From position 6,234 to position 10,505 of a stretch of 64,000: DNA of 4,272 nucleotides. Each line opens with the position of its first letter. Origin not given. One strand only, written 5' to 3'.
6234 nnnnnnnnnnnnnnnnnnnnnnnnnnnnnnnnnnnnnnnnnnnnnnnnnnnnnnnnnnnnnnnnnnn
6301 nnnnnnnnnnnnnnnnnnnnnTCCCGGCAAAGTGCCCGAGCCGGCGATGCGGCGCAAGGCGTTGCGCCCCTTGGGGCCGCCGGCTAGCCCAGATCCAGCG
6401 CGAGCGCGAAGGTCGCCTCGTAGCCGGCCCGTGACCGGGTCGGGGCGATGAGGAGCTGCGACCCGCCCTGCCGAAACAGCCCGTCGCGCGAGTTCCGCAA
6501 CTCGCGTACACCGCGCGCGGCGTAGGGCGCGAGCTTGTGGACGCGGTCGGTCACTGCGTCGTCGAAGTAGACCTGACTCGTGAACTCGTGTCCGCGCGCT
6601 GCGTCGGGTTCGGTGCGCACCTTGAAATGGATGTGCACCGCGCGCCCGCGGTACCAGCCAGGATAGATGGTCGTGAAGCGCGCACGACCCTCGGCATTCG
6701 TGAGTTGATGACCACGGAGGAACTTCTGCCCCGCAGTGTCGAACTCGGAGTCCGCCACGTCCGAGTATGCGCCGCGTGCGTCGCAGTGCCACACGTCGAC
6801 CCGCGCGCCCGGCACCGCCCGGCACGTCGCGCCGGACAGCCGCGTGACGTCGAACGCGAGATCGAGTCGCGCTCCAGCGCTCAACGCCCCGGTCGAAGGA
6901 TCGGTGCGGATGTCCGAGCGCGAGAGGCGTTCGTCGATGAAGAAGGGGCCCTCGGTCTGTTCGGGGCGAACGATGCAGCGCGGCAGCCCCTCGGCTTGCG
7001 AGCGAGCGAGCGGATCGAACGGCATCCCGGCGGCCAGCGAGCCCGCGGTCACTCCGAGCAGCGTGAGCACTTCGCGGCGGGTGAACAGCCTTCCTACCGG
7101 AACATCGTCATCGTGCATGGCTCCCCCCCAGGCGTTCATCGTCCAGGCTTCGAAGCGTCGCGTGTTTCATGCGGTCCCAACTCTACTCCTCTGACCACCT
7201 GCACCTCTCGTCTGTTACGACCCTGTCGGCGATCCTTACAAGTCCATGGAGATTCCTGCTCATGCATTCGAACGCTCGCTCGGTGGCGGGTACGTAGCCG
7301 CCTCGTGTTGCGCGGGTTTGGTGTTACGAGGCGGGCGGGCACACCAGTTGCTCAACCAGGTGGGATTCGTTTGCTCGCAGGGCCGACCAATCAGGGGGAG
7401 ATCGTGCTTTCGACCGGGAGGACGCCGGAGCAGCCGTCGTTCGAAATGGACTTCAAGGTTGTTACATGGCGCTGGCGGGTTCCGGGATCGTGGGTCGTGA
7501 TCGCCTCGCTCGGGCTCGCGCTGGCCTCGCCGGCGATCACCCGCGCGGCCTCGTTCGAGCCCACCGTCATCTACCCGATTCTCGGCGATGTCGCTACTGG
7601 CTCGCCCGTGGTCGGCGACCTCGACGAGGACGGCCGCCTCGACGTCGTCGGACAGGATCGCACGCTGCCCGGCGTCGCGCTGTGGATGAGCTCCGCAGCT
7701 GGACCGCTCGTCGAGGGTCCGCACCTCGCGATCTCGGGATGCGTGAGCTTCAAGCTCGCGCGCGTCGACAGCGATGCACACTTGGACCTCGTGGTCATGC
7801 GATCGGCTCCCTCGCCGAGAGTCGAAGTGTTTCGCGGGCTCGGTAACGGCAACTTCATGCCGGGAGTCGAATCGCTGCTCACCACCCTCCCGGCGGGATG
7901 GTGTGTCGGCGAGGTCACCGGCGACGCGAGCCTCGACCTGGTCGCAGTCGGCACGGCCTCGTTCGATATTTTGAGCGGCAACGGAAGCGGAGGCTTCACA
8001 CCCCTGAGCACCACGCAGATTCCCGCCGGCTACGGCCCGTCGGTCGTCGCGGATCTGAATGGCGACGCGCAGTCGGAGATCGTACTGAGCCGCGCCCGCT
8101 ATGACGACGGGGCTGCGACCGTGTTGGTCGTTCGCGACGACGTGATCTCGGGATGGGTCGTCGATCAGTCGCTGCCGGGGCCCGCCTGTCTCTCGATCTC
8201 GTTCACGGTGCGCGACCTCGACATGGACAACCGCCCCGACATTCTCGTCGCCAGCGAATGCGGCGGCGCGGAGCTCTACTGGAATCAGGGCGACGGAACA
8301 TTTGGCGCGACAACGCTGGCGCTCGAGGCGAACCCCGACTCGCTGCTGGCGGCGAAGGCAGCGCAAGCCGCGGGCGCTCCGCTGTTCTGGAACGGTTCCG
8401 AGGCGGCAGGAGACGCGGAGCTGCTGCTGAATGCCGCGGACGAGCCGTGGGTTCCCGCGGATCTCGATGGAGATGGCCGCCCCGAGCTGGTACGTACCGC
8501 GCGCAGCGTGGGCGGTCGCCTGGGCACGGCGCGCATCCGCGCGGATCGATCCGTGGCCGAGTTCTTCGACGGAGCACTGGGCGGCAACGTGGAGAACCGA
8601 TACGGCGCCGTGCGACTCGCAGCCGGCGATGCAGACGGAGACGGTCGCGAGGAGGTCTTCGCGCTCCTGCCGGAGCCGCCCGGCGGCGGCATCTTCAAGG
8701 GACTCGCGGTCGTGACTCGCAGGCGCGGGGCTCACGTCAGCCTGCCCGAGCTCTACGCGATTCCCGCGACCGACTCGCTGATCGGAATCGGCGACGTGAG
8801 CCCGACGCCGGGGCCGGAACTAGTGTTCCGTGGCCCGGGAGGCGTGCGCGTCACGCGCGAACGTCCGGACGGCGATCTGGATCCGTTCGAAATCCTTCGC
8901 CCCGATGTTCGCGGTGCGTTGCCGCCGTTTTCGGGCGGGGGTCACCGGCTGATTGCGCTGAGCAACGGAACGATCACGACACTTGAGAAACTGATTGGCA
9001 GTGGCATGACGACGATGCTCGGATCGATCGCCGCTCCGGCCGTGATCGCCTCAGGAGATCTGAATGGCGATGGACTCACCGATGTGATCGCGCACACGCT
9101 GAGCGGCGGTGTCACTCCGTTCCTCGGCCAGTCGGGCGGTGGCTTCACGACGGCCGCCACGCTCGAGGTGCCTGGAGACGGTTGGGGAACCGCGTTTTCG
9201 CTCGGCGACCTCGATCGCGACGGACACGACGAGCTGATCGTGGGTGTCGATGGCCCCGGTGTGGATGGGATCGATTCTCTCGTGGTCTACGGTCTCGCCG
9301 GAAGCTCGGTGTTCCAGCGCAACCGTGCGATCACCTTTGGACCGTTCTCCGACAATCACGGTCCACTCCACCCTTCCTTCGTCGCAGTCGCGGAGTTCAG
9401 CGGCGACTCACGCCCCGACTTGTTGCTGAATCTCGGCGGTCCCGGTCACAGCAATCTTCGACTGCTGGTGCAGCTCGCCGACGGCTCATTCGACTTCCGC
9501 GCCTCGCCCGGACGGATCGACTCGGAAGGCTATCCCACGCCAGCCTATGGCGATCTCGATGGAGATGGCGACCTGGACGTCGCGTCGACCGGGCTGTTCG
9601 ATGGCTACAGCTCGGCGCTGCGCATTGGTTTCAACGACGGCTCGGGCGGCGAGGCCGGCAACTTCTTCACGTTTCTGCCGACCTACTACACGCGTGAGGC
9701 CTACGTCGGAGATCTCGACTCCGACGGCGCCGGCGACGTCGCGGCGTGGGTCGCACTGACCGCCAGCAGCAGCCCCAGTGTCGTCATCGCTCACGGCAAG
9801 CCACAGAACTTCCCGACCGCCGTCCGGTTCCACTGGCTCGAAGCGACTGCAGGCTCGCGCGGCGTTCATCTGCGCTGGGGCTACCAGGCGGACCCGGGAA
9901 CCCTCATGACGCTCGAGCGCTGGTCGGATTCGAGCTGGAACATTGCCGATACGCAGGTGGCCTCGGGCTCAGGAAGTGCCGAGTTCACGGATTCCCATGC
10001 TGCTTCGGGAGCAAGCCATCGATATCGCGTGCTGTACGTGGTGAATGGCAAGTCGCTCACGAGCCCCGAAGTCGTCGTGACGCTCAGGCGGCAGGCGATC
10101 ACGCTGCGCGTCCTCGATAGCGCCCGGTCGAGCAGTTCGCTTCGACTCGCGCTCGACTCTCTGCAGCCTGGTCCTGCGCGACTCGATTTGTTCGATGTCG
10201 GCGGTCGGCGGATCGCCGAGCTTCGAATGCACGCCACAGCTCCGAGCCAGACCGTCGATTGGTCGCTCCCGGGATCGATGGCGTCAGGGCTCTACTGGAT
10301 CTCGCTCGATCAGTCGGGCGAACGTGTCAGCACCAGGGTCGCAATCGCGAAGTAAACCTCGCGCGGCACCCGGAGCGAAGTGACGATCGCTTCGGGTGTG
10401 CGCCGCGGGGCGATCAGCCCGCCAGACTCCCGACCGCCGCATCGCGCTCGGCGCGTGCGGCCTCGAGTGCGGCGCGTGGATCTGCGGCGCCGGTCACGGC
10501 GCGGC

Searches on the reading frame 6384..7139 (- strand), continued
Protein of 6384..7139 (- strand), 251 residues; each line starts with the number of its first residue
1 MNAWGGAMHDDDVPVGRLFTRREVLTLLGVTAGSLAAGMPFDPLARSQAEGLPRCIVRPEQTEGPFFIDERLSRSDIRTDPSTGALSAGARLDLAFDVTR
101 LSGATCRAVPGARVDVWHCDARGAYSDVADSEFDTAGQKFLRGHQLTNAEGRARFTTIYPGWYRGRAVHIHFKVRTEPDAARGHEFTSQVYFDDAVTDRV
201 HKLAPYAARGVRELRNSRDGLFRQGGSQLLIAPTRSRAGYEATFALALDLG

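Call 55: search_solved_structures(query=window:6384-7139:-, max_evalue=0.001, show_alignments=2)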
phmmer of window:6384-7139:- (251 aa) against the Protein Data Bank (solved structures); distinct sequences matched with E-value up to 0.001: 11.
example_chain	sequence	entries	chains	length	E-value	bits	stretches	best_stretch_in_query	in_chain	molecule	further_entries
6bdj_A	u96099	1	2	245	1.1e-23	87.2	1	52-225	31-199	Tetur07g02040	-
5vg2_U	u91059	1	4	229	1.4e-23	86.8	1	54-225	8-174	Intradiol ring-cleavage Dioxygenase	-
4ilt_A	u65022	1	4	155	3.2e-12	49.7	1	58-222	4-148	Intradiol ring-cleavage dioxygenase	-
4ilv_A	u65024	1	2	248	8.4e-12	48.3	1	58-222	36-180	Intradiol ring-cleavage dioxygenase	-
2azq_A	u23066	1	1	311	4.8e-06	29.4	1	57-163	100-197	catechol 1,2-dioxygenase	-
3hkp_A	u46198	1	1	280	9.6e-05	25.2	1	62-164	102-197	Catechol 1,2-dioxygenase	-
9yh9_A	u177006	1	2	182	0.00018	24.3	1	81-195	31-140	Catechol 1,2-deoxygenase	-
2pcd_M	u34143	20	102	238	0.00028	23.6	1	45-193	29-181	PROTOCATECHUATE 3,4-DIOXYGENASE (BETA CHAIN) | PROTOCATECHUATE 3,4-DIOXYGENASE | Protocatechuate 3,4-dioxygenase beta chain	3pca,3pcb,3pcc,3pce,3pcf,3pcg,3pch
3lkt_M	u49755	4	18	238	0.00048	22.9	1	45-193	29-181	Protocatechuate 3,4-dioxygenase beta chain | PROTOCATECHUATE 3,4-DIOXYGENASE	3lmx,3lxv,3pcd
5vxt_A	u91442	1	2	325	0.00055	22.7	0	57-163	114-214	Catechol 1,2-dioxygenase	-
5umh_A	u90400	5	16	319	0.00092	21.9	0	59-163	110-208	Catechol 1,2-dioxygenase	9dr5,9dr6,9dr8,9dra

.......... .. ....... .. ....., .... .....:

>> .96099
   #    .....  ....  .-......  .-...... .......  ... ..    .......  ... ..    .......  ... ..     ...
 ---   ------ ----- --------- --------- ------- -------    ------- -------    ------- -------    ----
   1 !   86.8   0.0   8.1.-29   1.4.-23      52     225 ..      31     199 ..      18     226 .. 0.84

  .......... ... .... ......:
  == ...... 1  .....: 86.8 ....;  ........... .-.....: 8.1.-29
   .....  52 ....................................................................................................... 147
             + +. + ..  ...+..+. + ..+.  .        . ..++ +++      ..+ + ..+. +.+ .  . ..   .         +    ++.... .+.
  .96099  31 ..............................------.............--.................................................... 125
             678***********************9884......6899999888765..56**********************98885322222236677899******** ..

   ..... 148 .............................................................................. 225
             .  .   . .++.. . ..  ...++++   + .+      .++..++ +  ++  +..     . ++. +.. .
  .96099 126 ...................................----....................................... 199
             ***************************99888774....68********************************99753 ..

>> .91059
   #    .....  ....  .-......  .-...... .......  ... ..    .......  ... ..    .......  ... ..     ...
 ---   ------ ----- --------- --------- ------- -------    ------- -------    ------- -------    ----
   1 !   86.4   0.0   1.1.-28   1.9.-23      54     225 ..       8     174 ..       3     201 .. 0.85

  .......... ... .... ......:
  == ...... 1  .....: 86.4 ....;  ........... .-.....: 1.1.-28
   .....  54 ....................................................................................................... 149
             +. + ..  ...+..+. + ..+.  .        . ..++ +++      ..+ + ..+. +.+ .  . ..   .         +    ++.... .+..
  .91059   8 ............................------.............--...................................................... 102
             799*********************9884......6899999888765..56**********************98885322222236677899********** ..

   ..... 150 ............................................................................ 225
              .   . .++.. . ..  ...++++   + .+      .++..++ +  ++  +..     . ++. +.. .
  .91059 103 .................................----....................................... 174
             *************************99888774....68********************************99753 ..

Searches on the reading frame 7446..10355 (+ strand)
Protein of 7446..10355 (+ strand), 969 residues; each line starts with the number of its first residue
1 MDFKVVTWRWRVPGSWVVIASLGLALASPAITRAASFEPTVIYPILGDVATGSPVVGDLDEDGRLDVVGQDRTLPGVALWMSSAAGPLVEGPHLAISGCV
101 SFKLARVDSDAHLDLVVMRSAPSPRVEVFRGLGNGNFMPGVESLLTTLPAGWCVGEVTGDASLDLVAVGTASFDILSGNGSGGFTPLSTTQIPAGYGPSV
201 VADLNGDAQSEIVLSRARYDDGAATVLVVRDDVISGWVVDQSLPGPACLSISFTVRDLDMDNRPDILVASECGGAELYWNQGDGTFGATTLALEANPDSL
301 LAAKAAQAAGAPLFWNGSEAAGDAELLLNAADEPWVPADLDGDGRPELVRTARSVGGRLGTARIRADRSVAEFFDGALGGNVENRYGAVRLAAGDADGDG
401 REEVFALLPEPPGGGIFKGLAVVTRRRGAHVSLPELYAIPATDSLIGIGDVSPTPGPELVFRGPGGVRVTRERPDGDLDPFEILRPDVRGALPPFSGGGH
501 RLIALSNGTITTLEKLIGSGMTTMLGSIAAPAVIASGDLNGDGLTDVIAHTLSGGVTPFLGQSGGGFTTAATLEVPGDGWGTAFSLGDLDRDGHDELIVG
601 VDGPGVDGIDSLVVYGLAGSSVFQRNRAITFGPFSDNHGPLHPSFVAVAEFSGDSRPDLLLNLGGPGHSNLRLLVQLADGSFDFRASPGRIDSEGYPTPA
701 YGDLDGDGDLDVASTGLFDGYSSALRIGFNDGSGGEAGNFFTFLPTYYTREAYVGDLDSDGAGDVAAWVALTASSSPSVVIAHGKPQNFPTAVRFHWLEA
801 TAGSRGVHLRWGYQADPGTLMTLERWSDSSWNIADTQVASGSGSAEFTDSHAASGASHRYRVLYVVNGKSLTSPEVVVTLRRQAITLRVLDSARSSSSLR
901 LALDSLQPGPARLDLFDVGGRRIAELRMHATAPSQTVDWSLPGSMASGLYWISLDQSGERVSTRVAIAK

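Call 7: search_protein_families(library=pfam, proteins=[window:7446-10355:+], max_evalue=0.01)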
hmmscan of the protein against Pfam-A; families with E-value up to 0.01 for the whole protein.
window:7446-10355:+ (969 aa): 3 families
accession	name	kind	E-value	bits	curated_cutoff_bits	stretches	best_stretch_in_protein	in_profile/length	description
PF13517.12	FG-GAP_3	-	1.3e-49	167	26.9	6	538-599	1-61/61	FG-GAP-like repeat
PF01839.29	FG-GAP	-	2.2e-17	63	22.1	2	580-604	1-25/37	FG-GAP repeat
PF16743.10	PliI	-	0.00016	21.8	27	0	338-356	65-83/123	Periplasmic lysozyme inhibitor of I-type lysozyme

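Call 8: search_protein_families(library=ncbifam, proteins=[window:7446-10355:+], max_evalue=0.01)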
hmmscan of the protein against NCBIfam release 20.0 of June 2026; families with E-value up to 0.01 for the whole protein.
window:7446-10355:+ (969 aa): 0 families

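Call 45: find_homologous_proteins(query=window:7446-10355:+, max_evalue=0.00001)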
Query window:7446-10355:+ (969 aa): 322 proteins with E <= 0.00001 among 8000 candidates; the best 120 are listed.
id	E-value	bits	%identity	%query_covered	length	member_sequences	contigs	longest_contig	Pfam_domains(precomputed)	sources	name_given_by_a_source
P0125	0.0e+0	2160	100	100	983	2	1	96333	PF01839.30,PF13517.13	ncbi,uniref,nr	ncbi:MAG: VCBS repeat-containing protein [Candidatus Eisenbacteria bacterium]|uniref:VCBS repeat-con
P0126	1.1e-35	141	21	72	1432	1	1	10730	PF01839.30,PF13517.13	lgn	-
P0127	1.2e-35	141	34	19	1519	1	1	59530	PF01839.30,PF12256.15,PF13517.13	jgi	jgi:hypothetical protein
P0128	7.2e-33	132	30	33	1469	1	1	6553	PF01839.30,PF16743.11,PF02369.23,PF13517.13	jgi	jgi:hypothetical protein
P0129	2.2e-32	130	25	92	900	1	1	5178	PF01839.30,PF16743.11,PF13517.13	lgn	-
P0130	6.3e-31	125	25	69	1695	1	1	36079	PF01839.30,PF12256.15,PF16743.11,PF13517.13,PF16640.12,PF16967.12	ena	-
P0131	8.9e-31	125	25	68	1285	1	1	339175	PF01839.30,PF12256.15,PF13517.13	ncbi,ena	-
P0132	2.3e-30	123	25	36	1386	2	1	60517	PF01839.30,PF02494.23,PF13517.13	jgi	jgi:hypothetical protein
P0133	2.0e-29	120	27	30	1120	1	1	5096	PF01839.30,PF13517.13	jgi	-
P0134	8.0e-28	115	26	89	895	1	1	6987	PF01839.30,PF13517.13,PF25833.1,PF13860.13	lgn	-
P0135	2.3e-27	113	27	64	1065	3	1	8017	PF01839.30,PF00526.24,PF13517.13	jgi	jgi:hypothetical protein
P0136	1.5e-26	111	26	73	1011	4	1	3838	PF01839.30,PF00526.24,PF11617.14,PF13517.13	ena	-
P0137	1.4e-25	108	25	76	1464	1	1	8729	PF01839.30,PF17963.8,PF17892.8,PF02494.23,PF13517.13,PF17803.8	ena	-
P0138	2.6e-25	107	24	89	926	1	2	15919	PF01839.30,PF12256.15,PF16743.11,PF13517.13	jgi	jgi:hypothetical protein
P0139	4.0e-25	106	26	32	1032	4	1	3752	PF01839.30,PF13517.13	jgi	jgi:hypothetical protein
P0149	3.5e-22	96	27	94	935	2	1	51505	PF01839.30,PF13517.13,PF13860.13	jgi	jgi:hypothetical protein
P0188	1.4e-18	84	26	91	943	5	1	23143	PF01839.30,PF12256.15,PF13517.13,PF13860.13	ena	-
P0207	2.0e-17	81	30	19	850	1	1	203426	PF01839.30,PF16743.11,PF14779.13,PF13517.13,PF13860.13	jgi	jgi:hypothetical protein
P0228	4.6e-16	76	29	26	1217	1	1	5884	PF01839.30,PF16743.11,PF13517.13,PF13860.13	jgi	jgi:hypothetical protein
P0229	5.2e-16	76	27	24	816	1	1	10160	PF01839.30,PF13517.13,PF13860.13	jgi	jgi:hypothetical protein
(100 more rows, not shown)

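Call 46: find_encoding_contigs(protein=P0149, flank=8000, max_places=1)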
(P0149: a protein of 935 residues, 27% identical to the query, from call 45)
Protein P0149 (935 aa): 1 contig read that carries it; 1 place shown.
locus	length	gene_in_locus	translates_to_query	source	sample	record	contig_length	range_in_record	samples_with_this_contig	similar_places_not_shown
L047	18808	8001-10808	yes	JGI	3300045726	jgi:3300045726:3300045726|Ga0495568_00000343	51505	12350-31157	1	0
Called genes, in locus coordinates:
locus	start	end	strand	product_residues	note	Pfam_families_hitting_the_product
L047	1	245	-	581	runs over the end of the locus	PF05960:DUF885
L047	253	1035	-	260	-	PF02585:PIG-L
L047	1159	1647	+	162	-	PF06094:GGACT, PF13772:AIG2_2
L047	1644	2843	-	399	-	PF07736:CM_1, PF03446:NAD_binding_2, PF03807:F420_oxidored (weak), PF02153:PDH_N, PF20463:PDH_C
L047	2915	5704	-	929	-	PF24681:Kelch_KLHDC2_KLHL20_DRC7, PF13415:Beta-prop_FBX42, PF24981:Beta-prop_ATRN-LZTR1, PF24681:Kelch_KLHDC2_KLHL20_DRC7, PF13415:Beta-prop_FBX42, PF24981:Beta-prop_ATRN-LZTR1, PF24681:Kelch_KLHDC2_KLHL20_DRC7, PF13415:Beta-prop_FBX42, +11 more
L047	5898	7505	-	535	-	PF00343:Phosphorylase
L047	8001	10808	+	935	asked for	PF13517:FG-GAP_3, PF01839:FG-GAP (weak), PF13517:FG-GAP_3, PF01839:FG-GAP (weak), PF13517:FG-GAP_3 (weak), PF01839:FG-GAP (weak), PF13517:FG-GAP_3, PF13860:FlgD_ig (weak)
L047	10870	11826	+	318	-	PF01073:3Beta_HSD (weak), PF01370:Epimerase, PF04321:RmlD_sub_bind, PF05368:NmrA (weak), PF13460:NAD_binding_10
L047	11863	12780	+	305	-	PF01370:Epimerase, PF05368:NmrA, PF13460:NAD_binding_10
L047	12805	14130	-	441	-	PF05138:PaaA_PaaC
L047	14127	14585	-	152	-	PF00583:Acetyltransf_1, PF13508:Acetyltransf_7 (weak)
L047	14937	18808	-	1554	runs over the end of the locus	PF01833:TIG (faint)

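Call 47: find_encoding_contigs(protein=P0188, flank=8000, max_places=1)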
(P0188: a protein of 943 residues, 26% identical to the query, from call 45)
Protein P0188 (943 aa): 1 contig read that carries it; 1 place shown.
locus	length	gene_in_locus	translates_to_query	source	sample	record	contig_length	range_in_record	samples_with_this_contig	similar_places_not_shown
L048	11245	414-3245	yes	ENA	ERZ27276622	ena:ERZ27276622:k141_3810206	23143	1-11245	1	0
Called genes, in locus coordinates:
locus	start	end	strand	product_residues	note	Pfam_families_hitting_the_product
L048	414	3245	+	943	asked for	PF01839:FG-GAP (faint), PF12256:TcdB_toxin_midN (faint), PF13517:FG-GAP_3, PF13860:FlgD_ig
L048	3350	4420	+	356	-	-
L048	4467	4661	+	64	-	-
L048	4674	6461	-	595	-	PF00664:ABC_membrane, PF00005:ABC_tran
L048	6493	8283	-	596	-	PF00664:ABC_membrane, PF02463:SMC_N (faint), PF00005:ABC_tran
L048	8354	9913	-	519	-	PF01590:GAF (weak), PF13185:GAF_2, PF13487:HD_5, PF01966:HD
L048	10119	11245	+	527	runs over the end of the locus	-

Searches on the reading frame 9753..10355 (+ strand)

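Call 31: search_protein_families(library=pfam, proteins=[window:9753-10355:+], max_evalue=10)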
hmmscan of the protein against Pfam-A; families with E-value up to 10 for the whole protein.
window:9753-10355:+ (200 aa): 1 family
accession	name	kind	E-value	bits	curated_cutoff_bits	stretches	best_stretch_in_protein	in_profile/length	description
PF18962.6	Por_Secre_tail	-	0.27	12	27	1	142-197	22-74/75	Secretion system C-terminal sorting domain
